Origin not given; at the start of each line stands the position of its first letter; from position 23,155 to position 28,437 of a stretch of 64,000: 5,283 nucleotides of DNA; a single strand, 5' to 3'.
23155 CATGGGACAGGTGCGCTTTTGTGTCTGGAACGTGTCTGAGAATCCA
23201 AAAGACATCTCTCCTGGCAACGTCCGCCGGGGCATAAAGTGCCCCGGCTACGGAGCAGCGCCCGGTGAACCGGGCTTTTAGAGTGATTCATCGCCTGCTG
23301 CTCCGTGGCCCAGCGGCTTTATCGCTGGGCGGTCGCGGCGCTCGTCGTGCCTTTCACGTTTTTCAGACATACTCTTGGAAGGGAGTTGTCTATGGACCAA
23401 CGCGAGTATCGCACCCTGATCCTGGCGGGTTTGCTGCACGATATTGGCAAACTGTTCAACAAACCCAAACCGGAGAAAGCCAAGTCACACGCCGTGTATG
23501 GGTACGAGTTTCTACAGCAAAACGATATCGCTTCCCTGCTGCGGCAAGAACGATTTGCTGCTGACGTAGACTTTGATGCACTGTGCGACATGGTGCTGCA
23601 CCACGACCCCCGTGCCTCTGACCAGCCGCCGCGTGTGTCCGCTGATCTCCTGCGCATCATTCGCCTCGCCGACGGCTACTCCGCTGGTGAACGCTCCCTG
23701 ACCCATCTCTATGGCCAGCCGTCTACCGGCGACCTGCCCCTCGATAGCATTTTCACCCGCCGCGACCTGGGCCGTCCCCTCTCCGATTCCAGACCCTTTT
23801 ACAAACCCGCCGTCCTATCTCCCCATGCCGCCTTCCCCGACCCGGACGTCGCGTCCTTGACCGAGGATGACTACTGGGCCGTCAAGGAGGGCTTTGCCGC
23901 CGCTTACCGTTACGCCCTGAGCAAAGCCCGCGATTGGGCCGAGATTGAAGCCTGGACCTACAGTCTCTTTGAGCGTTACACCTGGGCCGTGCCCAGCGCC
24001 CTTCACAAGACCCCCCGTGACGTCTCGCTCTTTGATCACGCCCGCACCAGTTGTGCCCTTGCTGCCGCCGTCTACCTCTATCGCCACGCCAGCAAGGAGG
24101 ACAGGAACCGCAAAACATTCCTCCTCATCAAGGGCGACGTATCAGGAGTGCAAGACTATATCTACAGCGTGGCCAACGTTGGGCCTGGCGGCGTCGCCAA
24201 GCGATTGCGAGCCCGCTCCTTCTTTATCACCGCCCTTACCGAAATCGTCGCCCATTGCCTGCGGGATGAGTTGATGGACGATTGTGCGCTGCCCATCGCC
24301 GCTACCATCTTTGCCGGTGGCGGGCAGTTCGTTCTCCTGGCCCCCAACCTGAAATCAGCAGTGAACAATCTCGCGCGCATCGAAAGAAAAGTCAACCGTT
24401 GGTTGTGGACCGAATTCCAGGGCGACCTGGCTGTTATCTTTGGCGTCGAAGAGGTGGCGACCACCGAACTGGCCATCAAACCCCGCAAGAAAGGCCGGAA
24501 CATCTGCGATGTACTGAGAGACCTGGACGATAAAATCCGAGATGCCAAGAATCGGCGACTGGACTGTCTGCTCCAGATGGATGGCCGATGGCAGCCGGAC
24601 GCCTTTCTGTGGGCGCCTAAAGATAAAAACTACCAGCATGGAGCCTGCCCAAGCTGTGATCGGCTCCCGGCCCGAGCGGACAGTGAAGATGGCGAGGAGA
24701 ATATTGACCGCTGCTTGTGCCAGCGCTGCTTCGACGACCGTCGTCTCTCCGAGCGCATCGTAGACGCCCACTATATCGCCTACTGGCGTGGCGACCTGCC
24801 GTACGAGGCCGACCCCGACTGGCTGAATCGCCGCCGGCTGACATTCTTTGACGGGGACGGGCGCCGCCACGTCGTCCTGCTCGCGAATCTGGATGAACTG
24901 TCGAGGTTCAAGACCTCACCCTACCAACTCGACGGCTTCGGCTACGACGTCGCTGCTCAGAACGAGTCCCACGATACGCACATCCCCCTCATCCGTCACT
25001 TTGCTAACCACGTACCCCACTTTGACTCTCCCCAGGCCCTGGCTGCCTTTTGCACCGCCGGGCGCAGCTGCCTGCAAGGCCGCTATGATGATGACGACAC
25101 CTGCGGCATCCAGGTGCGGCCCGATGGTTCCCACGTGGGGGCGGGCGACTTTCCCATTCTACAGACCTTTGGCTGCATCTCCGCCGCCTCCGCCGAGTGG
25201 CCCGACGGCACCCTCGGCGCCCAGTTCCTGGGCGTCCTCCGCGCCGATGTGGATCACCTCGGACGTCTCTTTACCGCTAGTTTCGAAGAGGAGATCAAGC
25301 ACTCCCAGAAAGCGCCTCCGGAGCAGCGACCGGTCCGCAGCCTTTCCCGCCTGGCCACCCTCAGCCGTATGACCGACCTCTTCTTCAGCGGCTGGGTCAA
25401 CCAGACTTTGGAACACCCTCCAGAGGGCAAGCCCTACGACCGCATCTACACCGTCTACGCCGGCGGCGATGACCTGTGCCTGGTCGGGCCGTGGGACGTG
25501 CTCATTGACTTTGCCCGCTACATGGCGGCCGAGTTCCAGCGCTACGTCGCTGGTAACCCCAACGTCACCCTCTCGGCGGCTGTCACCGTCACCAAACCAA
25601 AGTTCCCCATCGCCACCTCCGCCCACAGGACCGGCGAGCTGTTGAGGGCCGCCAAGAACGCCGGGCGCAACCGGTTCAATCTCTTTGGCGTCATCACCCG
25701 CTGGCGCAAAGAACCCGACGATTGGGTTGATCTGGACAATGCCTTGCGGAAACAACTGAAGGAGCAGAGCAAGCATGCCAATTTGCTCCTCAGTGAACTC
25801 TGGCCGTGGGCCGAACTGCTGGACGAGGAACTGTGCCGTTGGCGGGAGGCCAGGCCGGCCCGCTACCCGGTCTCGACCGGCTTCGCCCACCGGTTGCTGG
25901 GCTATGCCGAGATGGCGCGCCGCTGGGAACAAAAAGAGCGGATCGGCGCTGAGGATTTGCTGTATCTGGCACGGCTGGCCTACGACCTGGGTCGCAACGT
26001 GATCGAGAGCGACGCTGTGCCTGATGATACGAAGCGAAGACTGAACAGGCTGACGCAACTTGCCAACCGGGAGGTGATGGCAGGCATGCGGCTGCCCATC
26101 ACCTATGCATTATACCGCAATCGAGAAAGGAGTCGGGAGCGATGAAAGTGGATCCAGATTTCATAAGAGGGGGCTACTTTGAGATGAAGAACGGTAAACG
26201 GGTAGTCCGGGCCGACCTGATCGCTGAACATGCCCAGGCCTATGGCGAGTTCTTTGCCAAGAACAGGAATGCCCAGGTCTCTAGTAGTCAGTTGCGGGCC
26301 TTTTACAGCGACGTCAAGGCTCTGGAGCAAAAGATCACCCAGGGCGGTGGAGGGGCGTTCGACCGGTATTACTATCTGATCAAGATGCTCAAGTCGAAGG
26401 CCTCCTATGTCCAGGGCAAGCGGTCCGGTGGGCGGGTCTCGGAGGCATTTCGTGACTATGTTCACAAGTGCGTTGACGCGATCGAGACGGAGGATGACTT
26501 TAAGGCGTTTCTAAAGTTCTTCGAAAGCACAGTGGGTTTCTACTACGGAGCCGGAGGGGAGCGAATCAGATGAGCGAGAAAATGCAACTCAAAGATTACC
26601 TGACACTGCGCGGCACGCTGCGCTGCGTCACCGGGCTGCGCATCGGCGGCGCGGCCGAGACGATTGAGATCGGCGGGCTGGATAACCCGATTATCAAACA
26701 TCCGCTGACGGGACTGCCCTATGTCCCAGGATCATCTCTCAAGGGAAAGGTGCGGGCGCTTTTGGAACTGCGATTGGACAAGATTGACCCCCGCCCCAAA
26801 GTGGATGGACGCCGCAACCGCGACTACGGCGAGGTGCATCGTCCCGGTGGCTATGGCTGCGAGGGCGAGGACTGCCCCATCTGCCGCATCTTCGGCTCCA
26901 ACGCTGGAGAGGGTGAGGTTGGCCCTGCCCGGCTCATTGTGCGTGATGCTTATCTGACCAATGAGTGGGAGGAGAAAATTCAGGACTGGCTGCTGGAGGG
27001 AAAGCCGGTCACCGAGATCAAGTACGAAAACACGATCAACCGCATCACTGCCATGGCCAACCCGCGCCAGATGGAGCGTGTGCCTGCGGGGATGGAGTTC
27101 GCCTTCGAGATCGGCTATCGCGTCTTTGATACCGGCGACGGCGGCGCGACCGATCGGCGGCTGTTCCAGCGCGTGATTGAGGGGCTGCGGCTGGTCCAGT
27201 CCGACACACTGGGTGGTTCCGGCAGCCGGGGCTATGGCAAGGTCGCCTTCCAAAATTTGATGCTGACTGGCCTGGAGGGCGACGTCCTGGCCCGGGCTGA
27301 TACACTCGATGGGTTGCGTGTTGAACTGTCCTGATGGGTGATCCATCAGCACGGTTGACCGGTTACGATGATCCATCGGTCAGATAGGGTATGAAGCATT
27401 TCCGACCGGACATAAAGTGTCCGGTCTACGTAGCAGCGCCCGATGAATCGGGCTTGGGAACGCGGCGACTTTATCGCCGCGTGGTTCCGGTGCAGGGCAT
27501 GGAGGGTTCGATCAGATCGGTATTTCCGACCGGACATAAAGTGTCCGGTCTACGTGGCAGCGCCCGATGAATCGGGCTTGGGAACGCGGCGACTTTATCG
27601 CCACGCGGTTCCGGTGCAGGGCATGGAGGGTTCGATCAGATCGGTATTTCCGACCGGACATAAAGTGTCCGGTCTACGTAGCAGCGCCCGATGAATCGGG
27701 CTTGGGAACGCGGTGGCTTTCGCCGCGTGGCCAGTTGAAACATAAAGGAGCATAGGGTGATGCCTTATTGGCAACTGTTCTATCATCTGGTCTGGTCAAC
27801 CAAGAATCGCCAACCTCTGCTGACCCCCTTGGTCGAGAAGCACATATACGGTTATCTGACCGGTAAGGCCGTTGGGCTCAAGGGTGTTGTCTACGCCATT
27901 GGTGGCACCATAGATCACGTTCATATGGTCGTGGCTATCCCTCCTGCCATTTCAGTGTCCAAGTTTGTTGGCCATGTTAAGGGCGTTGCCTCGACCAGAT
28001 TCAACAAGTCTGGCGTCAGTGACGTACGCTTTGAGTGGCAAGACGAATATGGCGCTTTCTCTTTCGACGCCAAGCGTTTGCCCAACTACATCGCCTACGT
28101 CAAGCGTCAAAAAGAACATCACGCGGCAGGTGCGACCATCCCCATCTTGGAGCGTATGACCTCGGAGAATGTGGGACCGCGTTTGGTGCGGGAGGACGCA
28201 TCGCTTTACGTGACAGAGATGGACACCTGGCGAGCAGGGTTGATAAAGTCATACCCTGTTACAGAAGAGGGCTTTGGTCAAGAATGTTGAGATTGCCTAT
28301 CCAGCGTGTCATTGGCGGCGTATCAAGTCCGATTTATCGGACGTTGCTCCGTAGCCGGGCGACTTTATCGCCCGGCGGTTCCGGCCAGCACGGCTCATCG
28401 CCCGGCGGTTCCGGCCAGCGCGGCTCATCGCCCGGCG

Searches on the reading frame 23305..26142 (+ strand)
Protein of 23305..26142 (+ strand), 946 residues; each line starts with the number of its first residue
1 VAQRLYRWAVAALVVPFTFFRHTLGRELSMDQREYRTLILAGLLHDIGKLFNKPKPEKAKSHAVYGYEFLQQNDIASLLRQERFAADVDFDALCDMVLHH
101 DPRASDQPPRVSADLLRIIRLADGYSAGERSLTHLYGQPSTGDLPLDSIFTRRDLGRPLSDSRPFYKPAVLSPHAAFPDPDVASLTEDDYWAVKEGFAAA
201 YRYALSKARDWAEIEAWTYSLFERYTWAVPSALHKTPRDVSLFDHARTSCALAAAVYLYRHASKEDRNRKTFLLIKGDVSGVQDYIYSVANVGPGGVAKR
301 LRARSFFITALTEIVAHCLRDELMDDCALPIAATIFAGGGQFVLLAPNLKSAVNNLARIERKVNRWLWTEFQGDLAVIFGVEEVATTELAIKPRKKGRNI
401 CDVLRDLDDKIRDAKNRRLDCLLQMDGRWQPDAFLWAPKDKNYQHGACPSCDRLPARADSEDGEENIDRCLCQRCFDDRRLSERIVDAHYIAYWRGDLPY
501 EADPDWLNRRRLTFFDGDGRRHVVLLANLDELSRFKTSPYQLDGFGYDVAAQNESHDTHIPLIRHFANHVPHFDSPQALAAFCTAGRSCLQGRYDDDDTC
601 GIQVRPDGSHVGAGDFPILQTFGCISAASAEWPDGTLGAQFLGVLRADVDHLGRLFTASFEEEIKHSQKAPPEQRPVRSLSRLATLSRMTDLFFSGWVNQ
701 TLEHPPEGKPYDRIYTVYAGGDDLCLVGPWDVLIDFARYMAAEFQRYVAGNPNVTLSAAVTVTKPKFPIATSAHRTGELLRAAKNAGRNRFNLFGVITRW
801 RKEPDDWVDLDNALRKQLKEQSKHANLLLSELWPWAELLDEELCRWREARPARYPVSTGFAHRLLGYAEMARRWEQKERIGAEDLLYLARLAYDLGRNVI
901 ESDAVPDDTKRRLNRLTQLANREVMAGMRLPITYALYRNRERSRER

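Call 3: search_protein_families(library=pfam, proteins=[window:23305-26142:+], max_evalue=0.01)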
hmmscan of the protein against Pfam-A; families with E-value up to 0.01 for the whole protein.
window:23305-26142:+ (946 aa): 3 families
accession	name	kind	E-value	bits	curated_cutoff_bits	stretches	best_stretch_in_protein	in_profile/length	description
PF22335.1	Cas10-Cmr2_palm2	-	1.4e-32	113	27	1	642-791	2-132/133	Cas10/Cmr2, second palm domain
PF18211.6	Csm1_B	-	5e-19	68.4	26.4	1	298-388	7-93/94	Csm1 subunit domain B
PF01966.28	HD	-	5.1e-09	36.9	22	1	32-127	21-115/116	HD domain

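Call 4: search_protein_families(library=ncbifam, proteins=[window:23305-26142:+], max_evalue=0.01)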
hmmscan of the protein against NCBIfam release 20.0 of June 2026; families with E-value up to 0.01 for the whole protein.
window:23305-26142:+ (946 aa): 3 families
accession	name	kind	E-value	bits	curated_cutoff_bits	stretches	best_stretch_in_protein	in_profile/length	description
TIGR02578.2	cas_TM1811_Csm1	equivalog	2.4e-153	512.6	170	1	36-940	2-753/753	type III-A CRISPR-associated protein Cas10/Csm1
TIGR02577.1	cas_TM1794_Cmr2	equivalog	6.8e-10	38.4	79.4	1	640-785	358-510/510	type III-B CRISPR-associated protein Cas10/Cmr2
TIGR00277.1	HDIG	domain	0.0026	17.6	27.6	1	37-74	29-69/84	HDIG domain-containing metalloprotein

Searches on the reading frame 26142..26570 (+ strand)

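Call 3: search_protein_families(library=pfam, proteins=[window:26142-26570:+], max_evalue=0.01)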
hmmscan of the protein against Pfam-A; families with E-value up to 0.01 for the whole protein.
window:26142-26570:+ (143 aa): 1 family
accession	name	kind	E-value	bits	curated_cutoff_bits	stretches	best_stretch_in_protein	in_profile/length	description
PF03750.18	Csm2_III-A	-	2e-17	64.4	24.8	1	26-133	6-108/115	Csm2 Type III-A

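Call 4: search_protein_families(library=ncbifam, proteins=[window:26142-26570:+], max_evalue=0.01)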
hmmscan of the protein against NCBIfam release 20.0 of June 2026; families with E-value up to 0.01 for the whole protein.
window:26142-26570:+ (143 aa): 1 family
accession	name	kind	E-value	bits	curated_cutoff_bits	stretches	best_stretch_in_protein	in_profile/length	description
TIGR01870.1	cas_TM1810_Csm2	hypoth_equivalog_domain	4.8e-13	49.8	30.6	1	46-135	1-92/96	type III-A CRISPR-associated protein Csm2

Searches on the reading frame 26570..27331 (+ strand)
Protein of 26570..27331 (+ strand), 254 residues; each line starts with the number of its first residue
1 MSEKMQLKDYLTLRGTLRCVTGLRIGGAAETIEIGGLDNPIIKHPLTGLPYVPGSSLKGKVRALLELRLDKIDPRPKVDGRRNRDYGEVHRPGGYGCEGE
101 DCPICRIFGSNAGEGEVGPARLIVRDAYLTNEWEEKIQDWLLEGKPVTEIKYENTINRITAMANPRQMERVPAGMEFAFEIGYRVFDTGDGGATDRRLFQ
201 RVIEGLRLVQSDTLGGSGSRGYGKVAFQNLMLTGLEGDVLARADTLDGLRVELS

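Call 3: search_protein_families(library=pfam, proteins=[window:26570-27331:+], max_evalue=0.01)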
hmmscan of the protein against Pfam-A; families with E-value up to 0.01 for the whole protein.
window:26570-27331:+ (254 aa): 1 family
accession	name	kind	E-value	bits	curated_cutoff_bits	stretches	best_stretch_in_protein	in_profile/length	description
PF03787.20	RAMPs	-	8.7e-21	75.7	22.1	1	16-225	1-188/189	RAMP superfamily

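Call 4: search_protein_families(library=ncbifam, proteins=[window:26570-27331:+], max_evalue=0.01)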
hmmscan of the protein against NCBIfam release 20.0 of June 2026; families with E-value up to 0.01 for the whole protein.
window:26570-27331:+ (254 aa): 6 families
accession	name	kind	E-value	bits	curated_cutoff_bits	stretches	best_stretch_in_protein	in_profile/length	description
TIGR02582.1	cas7_TM1809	equivalog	1.4e-64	217.9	90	1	11-227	4-203/203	type III-A CRISPR-associated RAMP protein Csm3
TIGR02581.1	cas_cyan_RAMP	equivalog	3.4e-11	43.2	108.05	1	11-69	4-60/216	type III CRISPR-associated RAMP protein Csx7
TIGR01898.1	cas_TM1791_cmr6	equivalog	3.9e-07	30.4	51.1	1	37-224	19-193/195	type III-B CRISPR module RAMP protein Cmr6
TIGR02580.1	cas_RAMP_Cmr4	equivalog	2.4e-06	27.6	87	1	17-71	5-57/283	type III-B CRISPR module RAMP protein Cmr4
TIGR03986.1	TIGR03986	equivalog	0.0008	18.9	161.35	0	47-66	70-89/568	TIGR03986 family type III CRISPR-associated RAMP protein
TIGR01899.1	cas_TM1807_csm5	equivalog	0.0032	17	38.3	1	47-65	107-125/364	type III-A CRISPR-associated RAMP protein Csm5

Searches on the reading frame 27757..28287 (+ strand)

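Call 22: search_protein_families(library=pfam, proteins=[window:27757-28287:+], max_evalue=0.001)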
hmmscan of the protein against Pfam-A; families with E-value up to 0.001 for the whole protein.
window:27757-28287:+ (177 aa): 1 family
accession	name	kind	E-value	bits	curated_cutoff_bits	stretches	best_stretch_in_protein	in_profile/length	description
PF01797.21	Y1_Tnp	-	1.2e-21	77.5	23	1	4-118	2-121/121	Transposase IS200 like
